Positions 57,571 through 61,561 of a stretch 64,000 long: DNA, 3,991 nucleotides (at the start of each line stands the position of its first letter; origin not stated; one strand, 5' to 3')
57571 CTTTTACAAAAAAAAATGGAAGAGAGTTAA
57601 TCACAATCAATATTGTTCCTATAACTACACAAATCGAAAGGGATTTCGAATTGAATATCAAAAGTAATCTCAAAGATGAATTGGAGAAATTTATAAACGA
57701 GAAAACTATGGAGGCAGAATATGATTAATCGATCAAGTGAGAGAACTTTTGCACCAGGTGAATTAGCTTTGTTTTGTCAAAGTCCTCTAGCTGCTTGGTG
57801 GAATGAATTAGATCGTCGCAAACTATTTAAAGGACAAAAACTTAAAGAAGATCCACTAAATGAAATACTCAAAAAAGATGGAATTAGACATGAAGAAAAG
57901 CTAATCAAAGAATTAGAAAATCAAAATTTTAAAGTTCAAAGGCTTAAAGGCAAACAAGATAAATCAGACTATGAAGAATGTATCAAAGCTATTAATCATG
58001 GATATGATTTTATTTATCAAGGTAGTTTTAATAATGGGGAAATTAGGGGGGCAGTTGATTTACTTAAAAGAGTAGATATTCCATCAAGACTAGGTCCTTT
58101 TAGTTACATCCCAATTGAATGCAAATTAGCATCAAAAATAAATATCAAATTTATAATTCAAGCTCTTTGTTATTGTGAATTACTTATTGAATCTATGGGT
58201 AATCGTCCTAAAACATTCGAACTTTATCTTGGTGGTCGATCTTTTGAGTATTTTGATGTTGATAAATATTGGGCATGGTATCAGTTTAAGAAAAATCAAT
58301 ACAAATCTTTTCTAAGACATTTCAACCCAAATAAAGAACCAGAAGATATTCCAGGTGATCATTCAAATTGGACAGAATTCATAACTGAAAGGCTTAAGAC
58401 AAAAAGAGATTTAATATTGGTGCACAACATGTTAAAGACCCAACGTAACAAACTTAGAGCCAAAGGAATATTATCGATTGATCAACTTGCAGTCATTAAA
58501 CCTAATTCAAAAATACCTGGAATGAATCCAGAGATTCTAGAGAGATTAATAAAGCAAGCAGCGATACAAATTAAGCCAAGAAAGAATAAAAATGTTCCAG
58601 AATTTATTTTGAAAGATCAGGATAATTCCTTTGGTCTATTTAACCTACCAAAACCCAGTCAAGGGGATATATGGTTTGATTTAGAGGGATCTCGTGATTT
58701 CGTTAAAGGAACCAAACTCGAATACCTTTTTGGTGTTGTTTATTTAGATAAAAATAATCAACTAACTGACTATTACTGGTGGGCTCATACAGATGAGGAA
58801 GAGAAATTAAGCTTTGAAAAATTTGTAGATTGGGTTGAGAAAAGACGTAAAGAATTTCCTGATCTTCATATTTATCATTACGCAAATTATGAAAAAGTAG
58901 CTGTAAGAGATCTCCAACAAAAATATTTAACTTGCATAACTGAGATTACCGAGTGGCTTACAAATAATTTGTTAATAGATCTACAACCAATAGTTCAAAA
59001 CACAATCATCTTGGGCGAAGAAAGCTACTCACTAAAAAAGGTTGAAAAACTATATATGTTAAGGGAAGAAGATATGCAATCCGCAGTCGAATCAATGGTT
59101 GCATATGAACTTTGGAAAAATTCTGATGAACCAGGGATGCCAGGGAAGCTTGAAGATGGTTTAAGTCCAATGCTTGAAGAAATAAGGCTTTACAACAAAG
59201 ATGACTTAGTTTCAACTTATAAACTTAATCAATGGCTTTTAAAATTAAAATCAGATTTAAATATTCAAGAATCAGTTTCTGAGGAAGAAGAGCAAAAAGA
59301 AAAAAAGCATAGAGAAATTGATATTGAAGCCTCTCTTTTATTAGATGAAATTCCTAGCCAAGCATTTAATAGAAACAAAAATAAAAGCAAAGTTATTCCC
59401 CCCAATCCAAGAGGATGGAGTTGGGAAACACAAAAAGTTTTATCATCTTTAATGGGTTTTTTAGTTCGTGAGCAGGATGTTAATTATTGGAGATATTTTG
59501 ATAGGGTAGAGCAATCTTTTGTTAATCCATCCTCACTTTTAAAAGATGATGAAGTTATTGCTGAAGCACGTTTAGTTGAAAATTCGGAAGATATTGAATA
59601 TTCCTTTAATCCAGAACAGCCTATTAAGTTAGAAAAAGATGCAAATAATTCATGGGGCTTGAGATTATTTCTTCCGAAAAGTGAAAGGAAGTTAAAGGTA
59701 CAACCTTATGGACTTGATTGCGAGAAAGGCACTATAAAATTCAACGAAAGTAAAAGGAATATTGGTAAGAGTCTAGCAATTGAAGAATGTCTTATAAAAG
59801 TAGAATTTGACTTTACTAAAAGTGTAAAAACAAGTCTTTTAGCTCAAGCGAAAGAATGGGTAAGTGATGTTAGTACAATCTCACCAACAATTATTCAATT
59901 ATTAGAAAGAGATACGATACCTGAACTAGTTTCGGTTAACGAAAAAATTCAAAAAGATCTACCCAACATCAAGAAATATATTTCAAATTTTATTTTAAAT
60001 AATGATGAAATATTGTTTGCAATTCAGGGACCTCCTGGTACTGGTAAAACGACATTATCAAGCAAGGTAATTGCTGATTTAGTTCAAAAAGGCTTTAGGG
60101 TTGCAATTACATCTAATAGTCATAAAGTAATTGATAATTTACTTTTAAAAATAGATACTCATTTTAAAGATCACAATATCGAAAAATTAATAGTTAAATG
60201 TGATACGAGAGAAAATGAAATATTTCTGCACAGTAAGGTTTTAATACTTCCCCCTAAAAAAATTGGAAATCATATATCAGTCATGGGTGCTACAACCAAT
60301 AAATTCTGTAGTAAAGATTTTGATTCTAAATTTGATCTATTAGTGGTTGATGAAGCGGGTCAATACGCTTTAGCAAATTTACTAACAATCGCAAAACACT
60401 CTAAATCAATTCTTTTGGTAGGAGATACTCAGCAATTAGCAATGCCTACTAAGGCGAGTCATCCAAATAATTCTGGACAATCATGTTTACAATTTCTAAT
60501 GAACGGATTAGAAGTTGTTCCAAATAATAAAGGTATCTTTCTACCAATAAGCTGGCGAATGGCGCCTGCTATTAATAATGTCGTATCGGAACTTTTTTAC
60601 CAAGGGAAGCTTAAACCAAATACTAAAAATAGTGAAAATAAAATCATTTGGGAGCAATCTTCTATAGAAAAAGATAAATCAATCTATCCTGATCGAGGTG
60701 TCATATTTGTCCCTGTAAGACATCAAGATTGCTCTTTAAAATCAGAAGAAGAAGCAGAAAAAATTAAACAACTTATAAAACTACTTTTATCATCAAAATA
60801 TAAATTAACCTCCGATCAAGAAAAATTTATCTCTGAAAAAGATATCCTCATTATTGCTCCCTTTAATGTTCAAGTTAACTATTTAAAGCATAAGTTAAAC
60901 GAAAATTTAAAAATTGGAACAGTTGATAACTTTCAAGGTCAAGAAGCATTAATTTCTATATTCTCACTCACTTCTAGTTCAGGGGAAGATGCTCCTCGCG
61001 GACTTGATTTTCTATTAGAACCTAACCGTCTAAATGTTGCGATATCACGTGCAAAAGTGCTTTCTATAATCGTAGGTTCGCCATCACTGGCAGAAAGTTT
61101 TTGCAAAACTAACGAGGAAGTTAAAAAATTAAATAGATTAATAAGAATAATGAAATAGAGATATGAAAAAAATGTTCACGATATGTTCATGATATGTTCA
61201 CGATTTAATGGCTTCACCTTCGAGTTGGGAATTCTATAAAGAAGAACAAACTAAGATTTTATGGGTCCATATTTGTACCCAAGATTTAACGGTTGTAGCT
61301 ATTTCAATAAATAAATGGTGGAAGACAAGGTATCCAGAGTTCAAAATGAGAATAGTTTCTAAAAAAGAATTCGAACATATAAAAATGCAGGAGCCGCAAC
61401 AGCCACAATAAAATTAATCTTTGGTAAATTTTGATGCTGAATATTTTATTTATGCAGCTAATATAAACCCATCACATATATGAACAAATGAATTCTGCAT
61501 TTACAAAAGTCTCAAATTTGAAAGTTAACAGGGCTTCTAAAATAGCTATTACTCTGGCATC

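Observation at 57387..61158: Giant three-module nuclease/exonuclease/helicase protein with an overlapping small partner gene: candidate stand-alone defence or DNA-processing system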

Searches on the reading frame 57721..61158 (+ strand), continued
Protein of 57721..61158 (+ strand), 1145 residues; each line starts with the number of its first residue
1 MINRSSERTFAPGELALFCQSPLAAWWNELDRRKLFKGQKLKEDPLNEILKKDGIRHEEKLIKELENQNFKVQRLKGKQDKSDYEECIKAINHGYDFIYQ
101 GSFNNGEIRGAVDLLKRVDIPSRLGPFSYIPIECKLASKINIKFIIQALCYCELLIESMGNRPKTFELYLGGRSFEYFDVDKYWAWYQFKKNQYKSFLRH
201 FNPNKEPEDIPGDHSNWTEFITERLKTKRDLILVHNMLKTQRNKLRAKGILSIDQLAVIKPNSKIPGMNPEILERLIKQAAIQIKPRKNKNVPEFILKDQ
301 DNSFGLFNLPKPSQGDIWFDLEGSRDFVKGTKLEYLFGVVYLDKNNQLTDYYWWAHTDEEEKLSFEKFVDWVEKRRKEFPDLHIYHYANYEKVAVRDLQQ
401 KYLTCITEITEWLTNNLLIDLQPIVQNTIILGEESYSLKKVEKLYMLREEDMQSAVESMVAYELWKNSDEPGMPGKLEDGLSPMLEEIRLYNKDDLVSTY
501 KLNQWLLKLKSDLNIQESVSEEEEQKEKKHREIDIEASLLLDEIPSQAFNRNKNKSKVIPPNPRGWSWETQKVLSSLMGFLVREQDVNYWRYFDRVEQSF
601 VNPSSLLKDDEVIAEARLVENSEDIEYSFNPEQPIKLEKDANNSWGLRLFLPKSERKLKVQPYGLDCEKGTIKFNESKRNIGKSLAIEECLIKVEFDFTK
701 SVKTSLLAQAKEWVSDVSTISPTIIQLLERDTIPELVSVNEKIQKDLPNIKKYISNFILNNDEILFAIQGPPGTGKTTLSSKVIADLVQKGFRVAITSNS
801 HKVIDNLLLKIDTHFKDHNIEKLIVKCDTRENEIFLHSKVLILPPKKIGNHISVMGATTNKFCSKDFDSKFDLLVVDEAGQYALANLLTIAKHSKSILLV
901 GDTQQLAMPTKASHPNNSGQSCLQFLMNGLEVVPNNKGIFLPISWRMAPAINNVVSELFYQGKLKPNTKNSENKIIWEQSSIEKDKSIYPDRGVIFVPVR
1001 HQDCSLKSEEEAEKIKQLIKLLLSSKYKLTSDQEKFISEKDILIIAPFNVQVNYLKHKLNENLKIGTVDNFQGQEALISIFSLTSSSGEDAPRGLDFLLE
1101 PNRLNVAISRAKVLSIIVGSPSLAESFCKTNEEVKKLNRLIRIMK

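Call 102: get_annotated_region(hit=H18, flank=7000)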
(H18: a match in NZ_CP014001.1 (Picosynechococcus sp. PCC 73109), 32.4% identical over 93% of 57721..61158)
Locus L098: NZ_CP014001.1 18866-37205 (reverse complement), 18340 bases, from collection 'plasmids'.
description: Picosynechococcus sp. PCC 73109 plasmid unnamed3, complete sequence
organism: Picosynechococcus sp. PCC 73109 (NCBI taxid 374982)
taxonomy: Bacteria; Cyanobacteriota; Cyanophyceae; Chroococcales; Geminocystaceae; Picosynechococcus; Picosynechococcus sp. PCC 73109
host: -; source: cell culture; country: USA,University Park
typing (MOB-suite, as given by PLSDB): non-mobilizable
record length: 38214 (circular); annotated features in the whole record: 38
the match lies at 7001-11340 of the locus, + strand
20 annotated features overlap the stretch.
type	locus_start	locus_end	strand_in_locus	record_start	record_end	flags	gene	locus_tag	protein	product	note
CDS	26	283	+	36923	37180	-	-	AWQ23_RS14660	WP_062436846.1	hypothetical protein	-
CDS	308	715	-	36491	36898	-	-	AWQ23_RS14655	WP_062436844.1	PIN domain-containing protein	-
CDS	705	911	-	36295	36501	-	-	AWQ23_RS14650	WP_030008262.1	hypothetical protein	-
CDS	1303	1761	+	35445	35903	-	-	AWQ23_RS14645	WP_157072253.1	hypothetical protein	-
CDS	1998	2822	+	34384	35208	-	-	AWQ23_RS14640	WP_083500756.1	DNA/RNA non-specific endonuclease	-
CDS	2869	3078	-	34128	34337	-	-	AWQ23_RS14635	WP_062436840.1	type II toxin-antitoxin system HicA family toxin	-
CDS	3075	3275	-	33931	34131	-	-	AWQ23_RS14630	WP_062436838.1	type II toxin-antitoxin system HicB family antitoxin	-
CDS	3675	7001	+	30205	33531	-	-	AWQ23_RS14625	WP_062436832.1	hypothetical protein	-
CDS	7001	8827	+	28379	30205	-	-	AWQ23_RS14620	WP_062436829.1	TM0106 family RecB-like putative nuclease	-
CDS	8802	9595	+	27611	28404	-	-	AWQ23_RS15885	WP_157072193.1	IS5 family transposase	-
CDS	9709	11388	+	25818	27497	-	-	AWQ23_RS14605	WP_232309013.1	AAA domain-containing protein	-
CDS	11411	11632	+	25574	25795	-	-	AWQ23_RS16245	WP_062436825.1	hypothetical protein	-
CDS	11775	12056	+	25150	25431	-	-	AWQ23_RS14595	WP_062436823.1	type II toxin-antitoxin system RelE/ParE family toxin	-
CDS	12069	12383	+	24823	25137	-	-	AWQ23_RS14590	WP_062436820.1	HigA family addiction module antitoxin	-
CDS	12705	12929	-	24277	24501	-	-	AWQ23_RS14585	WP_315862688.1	MazG nucleotide pyrophosphohydrolase domain-containing protein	-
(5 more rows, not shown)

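Call 103: fold_search(model_id=the predicted structure, library=viral)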
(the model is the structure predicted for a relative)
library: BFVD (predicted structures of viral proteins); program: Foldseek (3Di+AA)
matches with E <= 10: 1445; with E <= 0.001: 526
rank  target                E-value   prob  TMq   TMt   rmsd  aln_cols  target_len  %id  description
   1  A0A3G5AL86            6.5e-22  1.00  0.35  0.53  12.8       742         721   16  Putative RNA helicase SDE3 [Sylvanvirus sp.]
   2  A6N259                1.2e-19  1.00  0.28  0.50   9.5       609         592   16  Replicase polyprotein (Fragment) [Chinese ferret badger coronavirus Guangxi/F250/2006]
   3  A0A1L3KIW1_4          1.4e-19  1.00  0.27  0.25  11.7       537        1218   19  Replicase polyprotein 1ab [Beihai Nido-like virus 1]
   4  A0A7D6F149            1.6e-19  1.00  0.31  0.25  10.6       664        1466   15  Putative helicase (Fragment) [Leveillula taurica associated alphamesonivirus 1]
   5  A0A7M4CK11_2          1.7e-19  1.00  0.28  0.25  14.5       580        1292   19  Replicase polyprotein 1ab (Fragment) [Nam Dinh virus]
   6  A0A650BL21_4          1.0e-18  1.00  0.26  0.20  14.0       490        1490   20  Replicase polyprotein 1ab [Botrylloides leachii nidovirus]
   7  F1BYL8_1              1.2e-18  1.00  0.27  0.28   9.4       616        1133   16  Replicase polyprotein 1ab (Fragment) [Zaria bat coronavirus]
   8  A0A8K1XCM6            1.6e-18  1.00  0.27  0.24  26.5      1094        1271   13  (no name in the UniProt tables at hand)
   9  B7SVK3                1.8e-18  1.00  0.28  0.25   9.3       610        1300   18  Replicase polyprotein 1ab (Fragment) [Bat coronavirus Trinidad/1CO7BA/2007]
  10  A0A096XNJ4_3          1.8e-18  1.00  0.28  0.29   9.3       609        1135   16  ORF1ab polyprotein (Fragment) [Anlong Ms bat coronavirus]
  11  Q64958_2              2.2e-18  1.00  0.27  0.29   9.0       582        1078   18  ORF1ab polyprotein [Infectious bronchitis virus]
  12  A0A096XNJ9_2          4.0e-18  1.00  0.28  0.22   9.4       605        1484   18  (no name in the UniProt tables at hand)
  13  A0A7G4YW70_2          4.4e-18  1.00  0.26  0.27   6.2       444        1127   23  (no name in the UniProt tables at hand)
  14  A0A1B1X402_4          7.4e-18  1.00  0.27  0.24  12.3       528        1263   19  Replicase polyprotein 1ab [Ofaie virus]
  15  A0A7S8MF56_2          8.6e-18  1.00  0.28  0.27   9.7       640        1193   14  (no name in the UniProt tables at hand)
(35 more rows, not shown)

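Call 104: find_encoding_contigs(protein=P0002, flank=4000, max_places=3)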
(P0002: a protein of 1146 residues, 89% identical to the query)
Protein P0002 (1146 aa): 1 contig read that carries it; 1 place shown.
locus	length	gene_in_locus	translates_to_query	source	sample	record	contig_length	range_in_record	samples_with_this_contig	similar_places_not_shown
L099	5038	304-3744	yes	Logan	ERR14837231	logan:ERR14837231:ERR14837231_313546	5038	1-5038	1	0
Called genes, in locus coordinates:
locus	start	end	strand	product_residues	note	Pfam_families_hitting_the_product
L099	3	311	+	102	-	?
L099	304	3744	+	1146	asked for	PF03205:MobB (faint), PF13482:RNase_H_2, PF13086:AAA_11 (weak), PF05127:NAT10_TcmA_helicase (weak), PF13245:AAA_19 (weak), PF13604:AAA_30, PF13086:AAA_11 (weak), PF13087:AAA_12, +2 more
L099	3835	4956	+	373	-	-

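Call 105: find_encoding_contigs(protein=P0005, flank=4000, max_places=3)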
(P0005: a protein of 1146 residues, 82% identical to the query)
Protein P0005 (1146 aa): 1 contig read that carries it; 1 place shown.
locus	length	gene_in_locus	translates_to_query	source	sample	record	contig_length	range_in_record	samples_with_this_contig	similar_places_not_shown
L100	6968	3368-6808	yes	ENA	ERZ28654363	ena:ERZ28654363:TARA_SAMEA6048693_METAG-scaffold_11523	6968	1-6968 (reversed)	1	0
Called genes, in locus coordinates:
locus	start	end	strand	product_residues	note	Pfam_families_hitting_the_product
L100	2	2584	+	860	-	?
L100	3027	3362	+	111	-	-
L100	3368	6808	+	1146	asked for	PF13482:RNase_H_2, PF04851:ResIII (weak), PF13086:AAA_11 (weak), PF05127:NAT10_TcmA_helicase (weak), PF13245:AAA_19, PF13604:AAA_30, PF13086:AAA_11 (weak), PF13087:AAA_12, +1 more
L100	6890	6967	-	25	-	?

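Call 106: find_encoding_contigs(protein=P0009, flank=4000, max_places=3)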
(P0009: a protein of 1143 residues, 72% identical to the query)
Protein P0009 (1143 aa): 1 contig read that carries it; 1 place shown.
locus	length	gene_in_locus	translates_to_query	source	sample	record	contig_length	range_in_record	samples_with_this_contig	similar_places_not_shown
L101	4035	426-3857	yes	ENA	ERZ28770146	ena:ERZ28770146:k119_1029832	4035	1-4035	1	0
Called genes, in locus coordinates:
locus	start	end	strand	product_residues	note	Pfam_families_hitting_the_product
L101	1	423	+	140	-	?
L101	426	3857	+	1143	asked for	PF13482:RNase_H_2, PF04851:ResIII (weak), PF13086:AAA_11 (weak), PF13604:AAA_30, PF20720:nSTAND3 (weak), PF13245:AAA_19, PF13086:AAA_11, PF13087:AAA_12, +2 more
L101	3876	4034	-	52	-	?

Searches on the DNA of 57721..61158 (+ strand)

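Call 89: search_dna_similar(query=L088:7974-11408:+, collection=ecoli_genomes, mode=distant, max_rows=15)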
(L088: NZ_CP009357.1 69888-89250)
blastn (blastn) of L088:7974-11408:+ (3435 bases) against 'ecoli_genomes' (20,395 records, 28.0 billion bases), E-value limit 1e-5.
No match.

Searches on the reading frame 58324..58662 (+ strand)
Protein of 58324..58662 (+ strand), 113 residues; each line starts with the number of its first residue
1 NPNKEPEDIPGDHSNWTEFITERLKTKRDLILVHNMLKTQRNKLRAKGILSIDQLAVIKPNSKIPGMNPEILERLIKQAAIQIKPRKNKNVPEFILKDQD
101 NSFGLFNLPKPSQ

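Call 95: search_protein_families(library=pfam, proteins=[window:58324-58662:+], max_evalue=5)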
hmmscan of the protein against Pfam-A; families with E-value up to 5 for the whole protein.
seq(113 aa): 3 families
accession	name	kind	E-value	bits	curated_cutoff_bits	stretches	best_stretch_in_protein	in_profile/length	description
PF07094.16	DUF1357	-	0.00068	20.2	22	1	33-89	110-165/223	Protein of unknown function (DUF1357)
PF14520.12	HHH_5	-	0.068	14.1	27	1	43-79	17-55/57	Helix-hairpin-helix domain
PF14455.11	Metal_CEHH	-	0.18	11.7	25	1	61-86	94-119/176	Predicted metal binding domain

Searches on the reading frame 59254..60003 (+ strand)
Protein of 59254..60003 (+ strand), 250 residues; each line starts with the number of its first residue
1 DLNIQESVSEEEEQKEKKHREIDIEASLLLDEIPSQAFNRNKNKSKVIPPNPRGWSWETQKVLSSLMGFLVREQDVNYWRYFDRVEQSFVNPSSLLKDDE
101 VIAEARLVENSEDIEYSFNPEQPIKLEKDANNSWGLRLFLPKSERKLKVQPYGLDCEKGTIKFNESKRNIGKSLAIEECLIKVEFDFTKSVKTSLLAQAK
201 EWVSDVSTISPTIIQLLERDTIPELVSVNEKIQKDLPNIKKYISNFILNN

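Call 95: search_protein_families(library=pfam, proteins=[window:59254-60003:+], max_evalue=5)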
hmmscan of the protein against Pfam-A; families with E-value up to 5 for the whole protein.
seq(250 aa): 0 families

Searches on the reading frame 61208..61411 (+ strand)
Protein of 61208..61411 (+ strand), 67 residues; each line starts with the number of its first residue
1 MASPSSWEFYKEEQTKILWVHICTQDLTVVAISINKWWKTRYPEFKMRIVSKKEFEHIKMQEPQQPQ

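Call 3: search_protein_families(library=pfam, proteins=[window:61208-61411:+], max_evalue=0.1)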
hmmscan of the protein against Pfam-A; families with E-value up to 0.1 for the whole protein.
window:61208-61411:+ (67 aa): 1 family
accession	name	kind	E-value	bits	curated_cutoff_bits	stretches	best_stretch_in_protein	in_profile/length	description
PF21664.2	TBPIP_C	-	0.061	13.7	27.2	1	7-58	44-96/115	TBP-interacting protein, C-terminal domain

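Call 4: search_protein_families(library=padloc, proteins=[window:61208-61411:+], max_evalue=0.1)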
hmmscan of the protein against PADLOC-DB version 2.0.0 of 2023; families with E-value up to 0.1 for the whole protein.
window:61208-61411:+ (67 aa): 0 families

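Call 5: search_protein_families(library=ncbifam, proteins=[window:61208-61411:+], max_evalue=0.1)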
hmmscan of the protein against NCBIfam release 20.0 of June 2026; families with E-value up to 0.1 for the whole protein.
window:61208-61411:+ (67 aa): 0 families
